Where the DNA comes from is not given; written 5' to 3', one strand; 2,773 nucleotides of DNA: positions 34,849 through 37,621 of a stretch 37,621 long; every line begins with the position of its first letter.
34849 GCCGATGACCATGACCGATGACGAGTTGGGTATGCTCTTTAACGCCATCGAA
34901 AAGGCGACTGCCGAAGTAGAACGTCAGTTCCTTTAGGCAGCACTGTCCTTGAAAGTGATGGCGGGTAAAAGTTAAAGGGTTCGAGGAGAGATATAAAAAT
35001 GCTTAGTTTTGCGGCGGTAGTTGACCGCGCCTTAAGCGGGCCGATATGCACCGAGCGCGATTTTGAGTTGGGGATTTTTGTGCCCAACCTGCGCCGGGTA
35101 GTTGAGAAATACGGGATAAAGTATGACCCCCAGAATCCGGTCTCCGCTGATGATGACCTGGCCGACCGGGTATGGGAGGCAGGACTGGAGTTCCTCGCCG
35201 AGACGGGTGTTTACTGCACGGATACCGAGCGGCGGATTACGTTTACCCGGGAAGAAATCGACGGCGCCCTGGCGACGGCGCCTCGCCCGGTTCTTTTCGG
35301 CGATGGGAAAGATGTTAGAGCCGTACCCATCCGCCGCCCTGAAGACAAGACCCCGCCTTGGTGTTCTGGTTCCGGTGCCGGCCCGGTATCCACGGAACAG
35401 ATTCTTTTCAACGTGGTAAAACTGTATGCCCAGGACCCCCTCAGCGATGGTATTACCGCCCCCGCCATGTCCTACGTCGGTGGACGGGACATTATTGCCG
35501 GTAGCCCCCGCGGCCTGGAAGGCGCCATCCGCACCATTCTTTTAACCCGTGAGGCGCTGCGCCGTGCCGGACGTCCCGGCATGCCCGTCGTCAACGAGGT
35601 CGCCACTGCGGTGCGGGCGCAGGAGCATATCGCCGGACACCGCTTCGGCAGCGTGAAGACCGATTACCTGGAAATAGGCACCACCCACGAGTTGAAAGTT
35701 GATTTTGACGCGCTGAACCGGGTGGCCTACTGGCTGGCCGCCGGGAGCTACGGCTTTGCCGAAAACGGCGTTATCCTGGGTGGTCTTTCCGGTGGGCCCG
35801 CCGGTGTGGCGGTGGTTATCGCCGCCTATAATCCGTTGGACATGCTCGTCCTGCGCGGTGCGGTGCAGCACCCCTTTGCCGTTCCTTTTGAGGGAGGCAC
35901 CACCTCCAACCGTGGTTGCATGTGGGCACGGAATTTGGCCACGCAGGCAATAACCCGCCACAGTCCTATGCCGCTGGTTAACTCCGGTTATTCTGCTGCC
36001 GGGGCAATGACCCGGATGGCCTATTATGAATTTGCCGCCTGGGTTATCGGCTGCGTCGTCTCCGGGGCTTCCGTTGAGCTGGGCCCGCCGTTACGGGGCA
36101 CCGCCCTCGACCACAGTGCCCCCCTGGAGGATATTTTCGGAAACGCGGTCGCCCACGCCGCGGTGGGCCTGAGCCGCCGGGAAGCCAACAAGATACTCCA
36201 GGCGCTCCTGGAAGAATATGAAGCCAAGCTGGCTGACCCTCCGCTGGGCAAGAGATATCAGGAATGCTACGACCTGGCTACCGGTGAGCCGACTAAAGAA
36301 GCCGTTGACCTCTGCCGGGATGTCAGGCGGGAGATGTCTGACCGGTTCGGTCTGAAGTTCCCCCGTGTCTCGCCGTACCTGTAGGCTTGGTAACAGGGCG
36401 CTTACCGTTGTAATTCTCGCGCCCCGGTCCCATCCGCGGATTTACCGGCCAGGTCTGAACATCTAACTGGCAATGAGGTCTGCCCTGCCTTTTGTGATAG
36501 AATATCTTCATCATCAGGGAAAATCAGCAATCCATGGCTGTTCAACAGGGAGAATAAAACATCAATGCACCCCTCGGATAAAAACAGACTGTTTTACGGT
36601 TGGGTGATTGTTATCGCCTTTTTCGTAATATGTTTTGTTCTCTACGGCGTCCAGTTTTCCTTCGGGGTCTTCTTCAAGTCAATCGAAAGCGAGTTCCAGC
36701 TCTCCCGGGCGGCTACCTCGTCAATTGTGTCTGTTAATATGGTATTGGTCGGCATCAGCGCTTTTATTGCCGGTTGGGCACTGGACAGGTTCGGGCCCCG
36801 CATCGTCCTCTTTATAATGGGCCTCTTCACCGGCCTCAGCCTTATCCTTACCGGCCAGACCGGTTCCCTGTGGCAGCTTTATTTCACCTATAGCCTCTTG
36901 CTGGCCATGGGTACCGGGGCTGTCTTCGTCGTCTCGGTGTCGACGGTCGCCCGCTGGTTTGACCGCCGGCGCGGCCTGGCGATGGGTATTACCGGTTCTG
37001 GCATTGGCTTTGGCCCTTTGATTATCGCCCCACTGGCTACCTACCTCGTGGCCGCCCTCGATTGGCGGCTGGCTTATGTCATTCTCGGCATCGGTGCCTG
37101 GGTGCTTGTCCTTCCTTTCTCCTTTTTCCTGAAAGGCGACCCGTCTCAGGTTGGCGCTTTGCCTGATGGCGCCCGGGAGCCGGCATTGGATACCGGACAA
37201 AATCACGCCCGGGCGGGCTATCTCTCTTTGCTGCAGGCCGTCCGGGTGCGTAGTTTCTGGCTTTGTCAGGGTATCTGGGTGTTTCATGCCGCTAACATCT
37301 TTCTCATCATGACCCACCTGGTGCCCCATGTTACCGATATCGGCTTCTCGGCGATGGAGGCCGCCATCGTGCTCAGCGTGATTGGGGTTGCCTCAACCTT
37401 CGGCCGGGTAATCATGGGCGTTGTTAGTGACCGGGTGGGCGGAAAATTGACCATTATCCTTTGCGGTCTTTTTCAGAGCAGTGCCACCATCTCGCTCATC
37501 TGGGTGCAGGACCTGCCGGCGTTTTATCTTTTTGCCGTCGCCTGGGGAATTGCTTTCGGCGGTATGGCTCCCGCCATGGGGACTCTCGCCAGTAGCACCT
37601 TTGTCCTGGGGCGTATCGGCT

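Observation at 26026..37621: Candidate undescribed corrinoid-dependent pathway: pyrrolysine-free MtmB homologues each coupled to a class-III aminotransferase, with a LarA-type racemase, AsnC regulator and MFS transporter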

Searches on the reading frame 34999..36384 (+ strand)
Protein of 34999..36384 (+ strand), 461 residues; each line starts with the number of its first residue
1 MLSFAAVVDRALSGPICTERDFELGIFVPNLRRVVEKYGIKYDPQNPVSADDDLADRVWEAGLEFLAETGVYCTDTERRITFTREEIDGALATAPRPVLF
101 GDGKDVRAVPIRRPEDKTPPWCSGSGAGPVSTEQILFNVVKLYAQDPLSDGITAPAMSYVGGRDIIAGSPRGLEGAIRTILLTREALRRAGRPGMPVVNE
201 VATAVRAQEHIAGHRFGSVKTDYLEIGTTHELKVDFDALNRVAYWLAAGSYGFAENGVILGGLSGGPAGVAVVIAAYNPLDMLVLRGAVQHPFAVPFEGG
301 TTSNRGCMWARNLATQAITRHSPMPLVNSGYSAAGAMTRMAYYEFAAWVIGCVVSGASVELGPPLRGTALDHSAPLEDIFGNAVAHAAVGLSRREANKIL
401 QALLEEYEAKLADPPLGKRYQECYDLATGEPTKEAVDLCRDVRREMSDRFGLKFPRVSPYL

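Call 3: search_protein_families(library=pfam, proteins=[window:34999-36384:+], max_evalue=0.01)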
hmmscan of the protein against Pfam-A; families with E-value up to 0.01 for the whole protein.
window:34999-36384:+ (461 aa): 1 family
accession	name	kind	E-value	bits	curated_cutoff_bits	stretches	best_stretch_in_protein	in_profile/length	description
PF05369.18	MtmB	-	6.9e-79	266.2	25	1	7-448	6-447/450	Monomethylamine methyltransferase MtmB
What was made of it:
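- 34999..36384 (+): MtmB-like 2: second Pyl-free MtmB paralogue (68% aa identity to MtmB1), with a recombinant 5' end. PF05369 at 6.9e-79 (call 3).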

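Call 4: search_protein_families(library=ncbifam, proteins=[window:34999-36384:+], max_evalue=0.01)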
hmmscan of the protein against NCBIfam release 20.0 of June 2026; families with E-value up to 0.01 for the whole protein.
window:34999-36384:+ (461 aa): 0 families

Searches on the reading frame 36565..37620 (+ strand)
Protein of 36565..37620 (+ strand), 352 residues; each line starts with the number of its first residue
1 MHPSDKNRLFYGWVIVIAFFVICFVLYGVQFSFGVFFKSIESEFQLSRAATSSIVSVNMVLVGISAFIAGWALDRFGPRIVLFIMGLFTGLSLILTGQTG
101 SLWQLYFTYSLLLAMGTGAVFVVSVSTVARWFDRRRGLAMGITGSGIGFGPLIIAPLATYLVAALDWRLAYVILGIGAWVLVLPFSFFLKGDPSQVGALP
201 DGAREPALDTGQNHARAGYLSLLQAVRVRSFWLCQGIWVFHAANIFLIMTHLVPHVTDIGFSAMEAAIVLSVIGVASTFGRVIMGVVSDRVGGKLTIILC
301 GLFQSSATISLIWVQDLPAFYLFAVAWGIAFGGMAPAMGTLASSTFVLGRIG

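Call 44: search_protein_families(library=ncbifam, proteins=[window:36565-37620:+], max_evalue=1e-10)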
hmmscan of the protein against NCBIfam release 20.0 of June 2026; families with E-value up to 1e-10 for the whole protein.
window:36565-37620:+ (352 aa): 10 families
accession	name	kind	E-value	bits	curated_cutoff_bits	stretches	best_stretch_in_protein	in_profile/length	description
NF049980.1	SfMCT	equivalog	1.1e-58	198.7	320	1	13-348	2-333/378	L-lactate MFS transporter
TIGR00890.1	2A0111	subfamily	1.6e-36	126.1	374.85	1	13-335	3-313/377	oxalate/formate antiport family MFS transporter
TIGR04259.1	oxa_formateAnti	equivalog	9.2e-30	103.8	335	1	15-336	5-325/405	oxalate/formate MFS antiporter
TIGR00893.1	2A0114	subfamily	1.5e-22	80.1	395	1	38-249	18-235/399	D-galactonate transporter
TIGR00892.1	2A0113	subfamily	8.4e-22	77.5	586.1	1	11-335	16-351/455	monocarboxylate transporter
TIGR00881.1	2A0104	subfamily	1.8e-20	73.3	407.75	1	20-251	1-232/379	phosphoglycerate transporter protein PgtP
NF038246.1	bile_salt_MFS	equivalog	4.5e-20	71.9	400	1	11-330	2-330/408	conjugated bile salt MFS transporter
TIGR00895.1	2A0115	subfamily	1.5e-15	57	418.55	1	13-189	16-192/398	aromatic acid/H+ symport family MFS transporter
TIGR00886.1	2A0108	subfamily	3.2e-15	56.1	311.7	0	20-192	10-191/368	NarK family nitrate/nitrite MFS transporter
NF008586.0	PRK11551.1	equivalog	1.3e-12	47.4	410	1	17-339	17-330/406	3-(3-hydroxy-phenyl)propionate transporter MhpT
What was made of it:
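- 36565..37621 (+): MFS transporter (OFA/monocarboxylate type), truncated by the window end. NCBIfam SfMCT L-lactate transporter at 198.7 bits, below its cut-off on this partial protein, and the OFA family model TIGR00890 (call 44).
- Checked: It is OFA/SfMCT-like (call 44).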
